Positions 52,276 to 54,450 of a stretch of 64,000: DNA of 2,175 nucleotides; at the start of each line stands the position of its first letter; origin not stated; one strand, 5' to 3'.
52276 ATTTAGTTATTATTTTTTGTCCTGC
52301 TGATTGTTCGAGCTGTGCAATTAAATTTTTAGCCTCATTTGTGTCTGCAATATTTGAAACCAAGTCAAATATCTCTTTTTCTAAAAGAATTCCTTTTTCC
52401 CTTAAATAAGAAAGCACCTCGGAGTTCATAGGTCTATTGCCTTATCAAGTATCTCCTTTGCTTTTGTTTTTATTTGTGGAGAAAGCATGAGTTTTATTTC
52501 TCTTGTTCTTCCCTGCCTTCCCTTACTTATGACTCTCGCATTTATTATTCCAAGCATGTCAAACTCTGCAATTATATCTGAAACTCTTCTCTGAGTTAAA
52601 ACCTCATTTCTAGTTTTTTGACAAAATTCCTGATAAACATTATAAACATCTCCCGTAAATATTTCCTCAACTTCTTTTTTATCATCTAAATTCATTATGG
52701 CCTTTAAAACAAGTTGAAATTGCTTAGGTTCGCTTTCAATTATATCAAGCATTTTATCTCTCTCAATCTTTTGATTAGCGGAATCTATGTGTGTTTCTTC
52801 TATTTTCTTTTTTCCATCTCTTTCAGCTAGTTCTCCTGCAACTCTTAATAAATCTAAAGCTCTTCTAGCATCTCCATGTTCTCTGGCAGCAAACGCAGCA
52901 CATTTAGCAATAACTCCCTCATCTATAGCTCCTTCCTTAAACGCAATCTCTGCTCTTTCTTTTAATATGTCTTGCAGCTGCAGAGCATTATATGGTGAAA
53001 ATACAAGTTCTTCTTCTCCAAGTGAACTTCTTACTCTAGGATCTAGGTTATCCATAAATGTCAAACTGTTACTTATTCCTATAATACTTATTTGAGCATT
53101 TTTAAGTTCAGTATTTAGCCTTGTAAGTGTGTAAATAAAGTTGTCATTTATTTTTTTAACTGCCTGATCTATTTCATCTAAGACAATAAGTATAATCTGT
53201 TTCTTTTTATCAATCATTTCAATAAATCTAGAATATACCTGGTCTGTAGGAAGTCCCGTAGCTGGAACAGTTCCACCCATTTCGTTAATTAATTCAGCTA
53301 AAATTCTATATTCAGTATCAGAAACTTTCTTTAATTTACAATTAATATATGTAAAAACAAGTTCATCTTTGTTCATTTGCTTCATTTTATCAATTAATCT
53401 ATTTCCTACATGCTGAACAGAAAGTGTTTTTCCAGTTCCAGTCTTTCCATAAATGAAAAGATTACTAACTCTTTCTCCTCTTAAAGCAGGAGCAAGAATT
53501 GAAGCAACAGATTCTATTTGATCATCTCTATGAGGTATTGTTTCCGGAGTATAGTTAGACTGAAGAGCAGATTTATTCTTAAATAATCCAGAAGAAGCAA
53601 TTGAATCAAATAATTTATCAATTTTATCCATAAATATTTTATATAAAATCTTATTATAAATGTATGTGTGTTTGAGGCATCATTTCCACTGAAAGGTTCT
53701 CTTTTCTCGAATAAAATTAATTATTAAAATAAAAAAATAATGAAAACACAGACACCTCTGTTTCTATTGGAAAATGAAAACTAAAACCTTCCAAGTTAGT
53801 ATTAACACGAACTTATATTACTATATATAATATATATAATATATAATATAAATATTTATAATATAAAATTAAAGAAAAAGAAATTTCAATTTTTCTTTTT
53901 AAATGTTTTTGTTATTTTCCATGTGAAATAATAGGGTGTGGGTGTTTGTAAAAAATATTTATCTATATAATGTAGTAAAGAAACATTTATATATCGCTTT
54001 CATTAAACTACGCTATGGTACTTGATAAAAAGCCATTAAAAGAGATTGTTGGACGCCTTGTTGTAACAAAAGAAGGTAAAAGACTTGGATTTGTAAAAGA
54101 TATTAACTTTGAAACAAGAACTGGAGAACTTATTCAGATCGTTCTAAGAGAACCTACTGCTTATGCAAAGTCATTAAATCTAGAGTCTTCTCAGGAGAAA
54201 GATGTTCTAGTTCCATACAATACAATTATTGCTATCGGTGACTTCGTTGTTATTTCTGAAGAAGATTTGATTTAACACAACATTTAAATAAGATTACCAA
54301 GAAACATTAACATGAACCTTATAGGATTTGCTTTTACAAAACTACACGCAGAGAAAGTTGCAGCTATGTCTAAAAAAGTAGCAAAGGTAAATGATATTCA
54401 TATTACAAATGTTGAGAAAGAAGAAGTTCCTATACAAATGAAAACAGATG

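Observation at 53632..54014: Predicted oriC abutting an orc1/cdc6-polD1-polD2 operon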

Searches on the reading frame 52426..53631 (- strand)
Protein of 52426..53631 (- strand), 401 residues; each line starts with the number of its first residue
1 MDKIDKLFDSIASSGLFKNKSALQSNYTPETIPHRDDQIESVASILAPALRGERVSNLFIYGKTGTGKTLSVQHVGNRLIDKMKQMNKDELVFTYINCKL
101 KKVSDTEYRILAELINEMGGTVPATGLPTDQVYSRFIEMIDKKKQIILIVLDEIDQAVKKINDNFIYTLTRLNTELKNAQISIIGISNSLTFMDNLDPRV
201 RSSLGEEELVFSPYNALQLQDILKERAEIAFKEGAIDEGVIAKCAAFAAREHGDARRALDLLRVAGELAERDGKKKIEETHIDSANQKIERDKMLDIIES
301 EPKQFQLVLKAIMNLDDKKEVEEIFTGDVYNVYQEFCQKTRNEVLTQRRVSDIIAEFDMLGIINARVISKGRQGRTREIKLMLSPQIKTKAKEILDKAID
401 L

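Call 3: search_protein_families(library=pfam, proteins=[window:52426-53631:-])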
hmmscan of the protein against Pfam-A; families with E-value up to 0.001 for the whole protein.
window:52426-53631:- (401 aa): 10 families
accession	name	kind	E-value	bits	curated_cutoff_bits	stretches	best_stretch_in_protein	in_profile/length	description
PF22703.2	Cdc6_lid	-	1.1e-27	96.2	27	1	220-286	1-67/68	Cdc6 AAA+ ATPase-type lid domain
PF09079.17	Cdc6_C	-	4.3e-27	94.4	25.1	1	297-387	2-92/96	CDC6, C terminal winged helix domain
PF13401.12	AAA_22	-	3.7e-10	40.7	27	1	57-187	7-124/130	AAA domain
PF13191.12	AAA_16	-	2.1e-08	35.3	32.6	1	33-157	3-144/167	AAA ATPase domain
PF00004.35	AAA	-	1.7e-07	32.2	21.2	1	59-203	2-122/131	ATPase family associated with various cellular activities (AAA)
PF01637.24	ATPase_2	-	1.2e-06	29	33.2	1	50-177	15-144/225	ATPase domain predominantly from Archaea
PF22606.2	Cdc6-ORC-like_ATPase_lid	-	3.3e-06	27.3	27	1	214-270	1-57/60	Cdc6/ORC-like, ATPase lid domain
PF00270.35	DEAD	-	9.4e-05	22.6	26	0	51-190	13-160/167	DEAD/DEAH box helicase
PF05621.17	TniB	-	0.00011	22.1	22.4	1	48-186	28-162/189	Bacterial TniB protein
PF05729.18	NACHT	-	0.00013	22.3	26.7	1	58-163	3-99/167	NACHT domain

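Call 8: find_related_loci(query=window:52426-53631:-, collection=genome_contigs, flank=6000)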
Query window:52426-53631:- (401 aa) in genome_contigs; peptide patterns used: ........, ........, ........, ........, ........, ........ (x = any residue, [..] = any of these).
81 stretches matched a pattern, but none encodes a relative of the query by tblastn (E <= 1e-3).

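Call 9: find_homologous_proteins(query=window:52426-53631:-)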
Query window:52426-53631:- (401 aa): 8000 proteins with E <= 0.001 among 8000 candidates; the best 120 are listed.
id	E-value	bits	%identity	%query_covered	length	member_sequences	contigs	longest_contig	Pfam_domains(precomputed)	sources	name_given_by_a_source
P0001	9.0e-254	859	100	100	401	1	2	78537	PF22703.3,PF22606.3,PF00004.36,PF13401.13,PF01637.25,PF09079.18,PF13191.13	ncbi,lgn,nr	ncbi:MAG TPA: ORC1-type DNA replication protein [Candidatus Nanoarchaeia archaeon]|nr:ORC1-type DNA 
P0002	9.2e-252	853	99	100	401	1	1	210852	PF22703.3,PF22606.3,PF00004.36,PF13401.13,PF01637.25,PF09079.18,PF13191.13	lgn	-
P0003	9.3e-246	833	96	100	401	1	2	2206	PF22703.3,PF22606.3,PF00004.36,PF13401.13,PF01637.25,PF09079.18,PF13191.13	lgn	-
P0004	1.5e-245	832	96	100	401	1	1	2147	PF22703.3,PF22606.3,PF00004.36,PF13401.13,PF01637.25,PF09079.18,PF13191.13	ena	-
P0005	2.9e-228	775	88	100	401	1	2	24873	PF22703.3,PF22606.3,PF00004.36,PF13401.13,PF01637.25,PF09079.18,PF13191.13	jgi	jgi:archaeal cell division control protein 6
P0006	5.9e-221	751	85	100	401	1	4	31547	PF22703.3,PF22606.3,PF00004.36,PF13401.13,PF01637.25,PF05621.18,PF09079.18,PF13191.13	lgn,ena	-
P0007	1.7e-209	713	81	100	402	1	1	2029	PF00270.36,PF22703.3,PF22606.3,PF00004.36,PF13401.13,PF01637.25,PF05621.18,PF09079.18,PF13191.13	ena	-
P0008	4.4e-209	712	79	99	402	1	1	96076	PF22703.3,PF22606.3,PF00004.36,PF13401.13,PF09079.18,PF13191.13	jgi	jgi:cell division control protein 6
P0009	2.1e-208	710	81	100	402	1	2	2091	PF00270.36,PF22703.3,PF22606.3,PF00004.36,PF13401.13,PF01637.25,PF09079.18,PF13191.13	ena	-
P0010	1.1e-207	708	81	100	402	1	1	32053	PF22703.3,PF05729.19,PF22606.3,PF00004.36,PF13401.13,PF01637.25,PF09079.18,PF13191.13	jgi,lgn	jgi:cell division control protein 6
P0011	1.6e-207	707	79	100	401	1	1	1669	PF22703.3,PF22606.3,PF00004.36,PF13401.13,PF01637.25,PF09079.18,PF13191.13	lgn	-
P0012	3.5e-207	706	79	100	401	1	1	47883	PF22703.3,PF22606.3,PF00004.36,PF13401.13,PF01637.25,PF09079.18,PF13191.13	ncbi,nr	ncbi:orc1/cdc6 family replication initiation protein [Candidatus Pacearchaeota archaeon]|nr:orc1/cdc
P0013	5.8e-207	705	80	100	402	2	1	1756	PF22703.3,PF05729.19,PF22606.3,PF00004.36,PF13401.13,PF01637.25,PF05621.18,PF09079.18,PF13191.13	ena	-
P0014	1.5e-206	704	80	100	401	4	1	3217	PF22703.3,PF05729.19,PF22606.3,PF00004.36,PF13401.13,PF01637.25,PF05621.18,PF09079.18,PF13191.13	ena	-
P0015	2.2e-206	703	79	100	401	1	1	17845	PF22703.3,PF05729.19,PF22606.3,PF00004.36,PF13401.13,PF05621.18,PF09079.18,PF13191.13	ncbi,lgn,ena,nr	ncbi:orc1/cdc6 family replication initiation protein [Candidatus Pacearchaeota archaeon]|nr:orc1/cdc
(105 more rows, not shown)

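Call 12: find_related_loci(query=A1, collection=genome_contigs, flank=6000)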
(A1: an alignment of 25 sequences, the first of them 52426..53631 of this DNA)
Query A1 (401 aa) in genome_contigs; peptide patterns used: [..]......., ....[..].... (x = any residue, [..] = any of these).
599 stretches matched a pattern (row limit reached: there are more); 477 encode a relative of the query (tblastn E <= 1e-3); the best 80 are kept; 80 distinct loci.
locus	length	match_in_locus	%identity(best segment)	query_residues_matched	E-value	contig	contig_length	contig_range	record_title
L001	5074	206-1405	81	2-401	0e+0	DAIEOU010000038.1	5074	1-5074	MAG TPA_asm: archaeon isolate clean1154 NODE_38_length_5074_cov_3.666200, whole genome shotgun sequence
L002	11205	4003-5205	79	1-401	0e+0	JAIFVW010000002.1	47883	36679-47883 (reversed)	MAG: Candidatus Pacearchaeota archaeon isolate viral-cat_38_18 PAFVLPS_2018_scaffold_2431, whole genome shotgun sequence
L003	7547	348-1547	78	1-401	0e+0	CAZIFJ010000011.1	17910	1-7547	MAG TPA_asm: Candidatus Woesearchaeota archaeon isolate SRP178908_co2_275 genome assembly, contig: NODE_1336_length_1791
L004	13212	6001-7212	78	1-401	0e+0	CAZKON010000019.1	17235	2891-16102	MAG TPA_asm: Candidatus Woesearchaeota archaeon isolate SRP269290_co3_1061 genome assembly, contig: NODE_3547_length_172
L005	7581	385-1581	75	3-401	0e+0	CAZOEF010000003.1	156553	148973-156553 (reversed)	MAG TPA_asm: Candidatus Woesearchaeota archaeon isolate SRP263527_co2_228 genome assembly, contig: NODE_43_length_156553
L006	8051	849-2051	74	1-401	0e+0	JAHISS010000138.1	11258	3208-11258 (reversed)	MAG: Nanoarchaeota archaeon isolate MM_PC_MetaG.mb.185 MM_PC_MetaG.mb.185_k141_1949452, whole genome shotgun sequence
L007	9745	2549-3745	75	1-401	0e+0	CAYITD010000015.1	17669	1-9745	MAG TPA_asm: Candidatus Woesearchaeota archaeon isolate ERP119705_co3_555 genome assembly, contig: NODE_3714_length_1766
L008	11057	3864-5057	74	1-400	0e+0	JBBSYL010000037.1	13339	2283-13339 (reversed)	MAG: Nanoarchaeota archaeon isolate H51-bin083_1 H51_bin083_1_000000000037, whole genome shotgun sequence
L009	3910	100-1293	76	4-401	0e+0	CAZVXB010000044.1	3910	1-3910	MAG TPA_asm: Candidatus Woesearchaeota archaeon isolate SRP342105_co2_146 genome assembly, contig: NODE_29397_length_391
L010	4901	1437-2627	72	3-399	0e+0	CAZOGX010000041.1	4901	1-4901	MAG TPA_asm: Candidatus Woesearchaeota archaeon isolate SRP170004_co1_557 genome assembly, contig: NODE_28432_length_490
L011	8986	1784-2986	74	1-401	0e+0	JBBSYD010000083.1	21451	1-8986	MAG: Nanoarchaeota archaeon isolate H43-bin227_1 H43_bin227_1_000000000083, whole genome shotgun sequence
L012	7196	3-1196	73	4-401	0e+0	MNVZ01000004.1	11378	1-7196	MAG: Candidatus Pacearchaeota archaeon CG1_02_39_14 cg1_0.2_scaffold_5639_c, whole genome shotgun sequence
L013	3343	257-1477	70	1-399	0e+0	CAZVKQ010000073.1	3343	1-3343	MAG TPA_asm: Candidatus Woesearchaeota archaeon isolate SRP269290_co4_219 genome assembly, contig: NODE_37966_length_334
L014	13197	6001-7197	73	3-401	0e+0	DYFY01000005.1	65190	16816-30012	MAG TPA_asm: Candidatus Parvarchaeum sp. isolate BE2012_37_19 Afr_mines_BE2012_254_length_65190_cov_8_067107, whole geno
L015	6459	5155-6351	73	2-401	0e+0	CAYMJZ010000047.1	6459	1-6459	MAG TPA_asm: Candidatus Woesearchaeota archaeon isolate SRP192515_co2_211 genome assembly, contig: NODE_10781_length_645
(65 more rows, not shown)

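Call 24: find_encoding_contigs(protein=P0002, flank=10000, max_places=3)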
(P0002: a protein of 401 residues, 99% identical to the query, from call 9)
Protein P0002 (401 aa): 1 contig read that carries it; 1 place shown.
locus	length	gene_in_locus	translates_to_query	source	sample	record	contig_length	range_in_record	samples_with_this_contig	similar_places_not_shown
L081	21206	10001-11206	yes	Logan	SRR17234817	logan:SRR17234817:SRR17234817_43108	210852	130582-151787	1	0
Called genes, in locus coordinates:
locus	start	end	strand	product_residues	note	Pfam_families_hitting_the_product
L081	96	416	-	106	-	-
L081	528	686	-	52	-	-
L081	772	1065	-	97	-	-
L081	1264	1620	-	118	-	-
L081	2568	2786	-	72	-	PF18898:DUF5654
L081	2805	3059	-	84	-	PF18898:DUF5654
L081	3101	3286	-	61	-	PF04070:DUF378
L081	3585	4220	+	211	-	-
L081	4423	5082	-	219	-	-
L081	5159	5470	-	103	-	-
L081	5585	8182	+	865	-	PF00270:DEAD, PF04851:ResIII (weak), PF00271:Helicase_C, PF19306:WHD_Lhr, PF08494:DEAD_assoc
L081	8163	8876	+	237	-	PF00149:Metallophos, PF12850:Metallophos_2 (weak)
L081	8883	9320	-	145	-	-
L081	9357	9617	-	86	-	PF05239:PRC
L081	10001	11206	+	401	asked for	PF01637:ATPase_2 (weak), PF13191:AAA_16, PF00004:AAA (weak), PF13401:AAA_22, PF22606:Cdc6-ORC-like_ATPase_lid (weak), PF22703:Cdc6_lid, PF09079:WHD_Cdc6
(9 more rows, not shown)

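Call 25: find_encoding_contigs(protein=P0005, flank=10000, max_places=3)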
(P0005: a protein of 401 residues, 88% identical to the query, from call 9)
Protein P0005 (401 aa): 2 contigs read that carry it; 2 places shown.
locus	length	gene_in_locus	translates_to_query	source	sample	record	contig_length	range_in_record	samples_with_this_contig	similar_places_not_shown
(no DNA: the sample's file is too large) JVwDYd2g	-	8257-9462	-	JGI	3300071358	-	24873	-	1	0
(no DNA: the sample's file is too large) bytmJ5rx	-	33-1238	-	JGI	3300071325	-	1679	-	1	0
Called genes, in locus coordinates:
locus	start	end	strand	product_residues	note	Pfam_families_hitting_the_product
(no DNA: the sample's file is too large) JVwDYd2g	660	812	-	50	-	-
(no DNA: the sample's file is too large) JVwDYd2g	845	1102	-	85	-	PF18898:DUF5654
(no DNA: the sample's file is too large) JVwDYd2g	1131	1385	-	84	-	PF18898:DUF5654 (weak)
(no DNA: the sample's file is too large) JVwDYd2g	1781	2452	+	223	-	-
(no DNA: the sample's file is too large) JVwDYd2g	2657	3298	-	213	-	-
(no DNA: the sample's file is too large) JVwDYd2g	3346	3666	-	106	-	-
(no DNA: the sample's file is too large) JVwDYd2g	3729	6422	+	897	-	PF00270:DEAD, PF04851:ResIII (faint), PF22590:Cas3-like_C_2 (faint), PF00271:Helicase_C, PF19306:WHD_Lhr, PF08494:DEAD_assoc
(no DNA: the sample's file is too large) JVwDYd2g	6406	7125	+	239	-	PF00149:Metallophos, PF12850:Metallophos_2 (weak)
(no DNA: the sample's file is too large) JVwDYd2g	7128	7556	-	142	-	-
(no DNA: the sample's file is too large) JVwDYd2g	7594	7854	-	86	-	PF05239:PRC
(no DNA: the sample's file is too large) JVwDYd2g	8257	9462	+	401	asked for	PF01637:ATPase_2 (weak), PF13191:AAA_16, PF00004:AAA (weak), PF13401:AAA_22, PF22606:Cdc6-ORC-like_ATPase_lid (weak), PF22703:Cdc6_lid, PF09079:WHD_Cdc6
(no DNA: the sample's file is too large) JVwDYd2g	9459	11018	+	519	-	PF00149:Metallophos, PF04042:DNA_pol_E_B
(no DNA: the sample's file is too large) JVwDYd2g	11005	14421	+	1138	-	PF03833:PolC_DP2_N, PF24844:PolC_DP2_central, PF24846:PolC_DP2_cat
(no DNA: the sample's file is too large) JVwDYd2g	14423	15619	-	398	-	PF01970:TctA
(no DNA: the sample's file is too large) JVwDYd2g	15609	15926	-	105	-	-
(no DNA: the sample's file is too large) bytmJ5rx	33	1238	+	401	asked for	PF01637:ATPase_2 (weak), PF13191:AAA_16, PF00004:AAA (weak), PF13401:AAA_22, PF22606:Cdc6-ORC-like_ATPase_lid (weak), PF22703:Cdc6_lid, PF09079:WHD_Cdc6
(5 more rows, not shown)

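Call 26: find_encoding_contigs(protein=P0006, flank=10000, max_places=3)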
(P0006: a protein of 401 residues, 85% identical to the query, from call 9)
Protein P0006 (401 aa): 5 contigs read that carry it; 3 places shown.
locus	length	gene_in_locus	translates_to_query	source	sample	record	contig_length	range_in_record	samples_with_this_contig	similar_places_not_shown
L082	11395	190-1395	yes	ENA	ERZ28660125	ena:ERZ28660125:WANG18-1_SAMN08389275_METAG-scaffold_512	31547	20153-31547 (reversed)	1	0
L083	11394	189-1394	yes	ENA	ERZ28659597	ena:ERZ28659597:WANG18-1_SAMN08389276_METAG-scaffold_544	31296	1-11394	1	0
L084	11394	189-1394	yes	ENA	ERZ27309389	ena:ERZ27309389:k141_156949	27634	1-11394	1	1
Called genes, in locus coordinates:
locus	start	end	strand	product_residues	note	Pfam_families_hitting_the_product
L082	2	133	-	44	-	?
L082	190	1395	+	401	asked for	PF01637:ATPase_2 (weak), PF05621:TniB (weak), PF13191:AAA_16, PF00004:AAA (weak), PF13401:AAA_22, PF22606:Cdc6-ORC-like_ATPase_lid (weak), PF22703:Cdc6_lid, PF09079:WHD_Cdc6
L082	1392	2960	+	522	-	PF01336:tRNA_anti-codon (faint), PF00149:Metallophos, PF04042:DNA_pol_E_B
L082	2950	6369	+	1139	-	PF03833:PolC_DP2_N, PF24844:PolC_DP2_central, PF24846:PolC_DP2_cat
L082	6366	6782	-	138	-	-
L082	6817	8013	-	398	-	PF01970:TctA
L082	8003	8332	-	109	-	-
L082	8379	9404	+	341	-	PF00579:tRNA-synt_1b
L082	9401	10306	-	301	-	PF01926:MMR_HSR1, PF02421:FeoB_N, PF02824:TGS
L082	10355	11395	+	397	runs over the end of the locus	PF00675:Peptidase_M16, PF05193:Peptidase_M16_C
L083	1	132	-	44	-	?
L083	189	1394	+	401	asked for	PF01637:ATPase_2 (weak), PF05621:TniB (weak), PF13191:AAA_16, PF00004:AAA (weak), PF13401:AAA_22, PF22606:Cdc6-ORC-like_ATPase_lid (weak), PF22703:Cdc6_lid, PF09079:WHD_Cdc6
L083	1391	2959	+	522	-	PF01336:tRNA_anti-codon (faint), PF00149:Metallophos, PF04042:DNA_pol_E_B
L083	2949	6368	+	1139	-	PF03833:PolC_DP2_N, PF24844:PolC_DP2_central, PF24846:PolC_DP2_cat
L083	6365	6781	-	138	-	-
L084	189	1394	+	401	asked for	PF01637:ATPase_2 (weak), PF05621:TniB (weak), PF13191:AAA_16, PF00004:AAA (weak), PF13401:AAA_22, PF22606:Cdc6-ORC-like_ATPase_lid (weak), PF22703:Cdc6_lid, PF09079:WHD_Cdc6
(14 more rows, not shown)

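Call 50: search_solved_structures(query=window:52426-53631:-, max_evalue=1e-10, show_alignments=1)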
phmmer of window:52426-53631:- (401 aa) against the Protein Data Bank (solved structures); distinct sequences matched with E-value up to 1e-10: 21.
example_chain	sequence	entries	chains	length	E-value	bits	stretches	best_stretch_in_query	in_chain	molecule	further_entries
2qby_A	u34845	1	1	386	5.4e-105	354.8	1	12-387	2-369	Cell division control protein 6 homolog 1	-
2v1u_A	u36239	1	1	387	3.1e-95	322.7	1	14-381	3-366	CELL DIVISION CONTROL PROTEIN 6 HOMOLOG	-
2qby_B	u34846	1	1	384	1.9e-48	168.8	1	30-383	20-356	Cell division control protein 6 homolog 3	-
8rwv_F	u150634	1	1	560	2.1e-24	89.7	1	24-275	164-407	Cell division control protein 6 homolog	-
8s0e_G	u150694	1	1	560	2.5e-24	89.4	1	24-275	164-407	Cell division control protein 6 homolog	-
1fnn_A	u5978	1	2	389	2.7e-24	89.3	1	20-385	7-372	CELL DIVISION CONTROL PROTEIN 6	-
5uj7_A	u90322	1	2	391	4.3e-18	68.9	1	21-381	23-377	Origin recognition complex subunit 1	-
7jpo_A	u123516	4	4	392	4.4e-18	68.9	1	21-381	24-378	Origin recognition complex subunit 1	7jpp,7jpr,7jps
4xgc_A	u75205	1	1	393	4.5e-18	68.9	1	19-330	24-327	Origin recognition complex subunit 1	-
7jgr_G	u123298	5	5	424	4.6e-18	68.9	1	17-281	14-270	Cell division control protein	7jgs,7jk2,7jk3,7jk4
7jgr_A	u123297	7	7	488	8.5e-18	68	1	19-330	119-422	Origin recognition complex subunit 1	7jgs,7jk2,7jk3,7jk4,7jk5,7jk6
5ujm_A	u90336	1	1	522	1.2e-17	67.5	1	21-381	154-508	Origin recognition complex subunit 1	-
7ctf_A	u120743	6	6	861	3.4e-17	66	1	21-380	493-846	Origin recognition complex subunit 1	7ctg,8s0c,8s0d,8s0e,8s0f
8rwv_A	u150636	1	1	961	4.2e-17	65.7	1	21-380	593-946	Origin recognition complex subunit 1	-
1w5s_A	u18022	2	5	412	1.3e-15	60.8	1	13-387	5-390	ORIGIN RECOGNITION COMPLEX SUBUNIT 2 ORC2 | ORC2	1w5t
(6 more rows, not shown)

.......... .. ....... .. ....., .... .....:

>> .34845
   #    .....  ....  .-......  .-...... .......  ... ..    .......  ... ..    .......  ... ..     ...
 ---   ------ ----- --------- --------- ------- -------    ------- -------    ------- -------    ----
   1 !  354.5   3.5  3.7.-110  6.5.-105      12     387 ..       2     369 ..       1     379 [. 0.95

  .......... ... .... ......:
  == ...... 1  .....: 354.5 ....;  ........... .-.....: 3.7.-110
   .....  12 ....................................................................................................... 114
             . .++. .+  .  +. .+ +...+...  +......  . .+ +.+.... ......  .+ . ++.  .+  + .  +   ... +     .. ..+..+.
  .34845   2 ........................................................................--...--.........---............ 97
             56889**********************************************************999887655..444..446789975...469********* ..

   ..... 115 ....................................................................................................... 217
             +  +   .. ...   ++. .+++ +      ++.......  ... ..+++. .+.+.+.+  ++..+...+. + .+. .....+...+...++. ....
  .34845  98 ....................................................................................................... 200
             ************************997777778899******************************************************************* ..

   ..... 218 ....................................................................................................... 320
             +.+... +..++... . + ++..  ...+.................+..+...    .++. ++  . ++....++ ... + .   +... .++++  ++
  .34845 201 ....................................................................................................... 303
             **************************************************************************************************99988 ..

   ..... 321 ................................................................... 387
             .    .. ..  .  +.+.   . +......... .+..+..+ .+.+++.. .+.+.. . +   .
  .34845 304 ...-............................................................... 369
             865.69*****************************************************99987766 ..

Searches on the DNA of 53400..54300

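Call 51: search_rna_families(source=window, start=53400, end=54300, threshold=evalue, max_evalue=1)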
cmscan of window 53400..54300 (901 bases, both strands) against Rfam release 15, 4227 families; matches with E-value up to 1: 0.
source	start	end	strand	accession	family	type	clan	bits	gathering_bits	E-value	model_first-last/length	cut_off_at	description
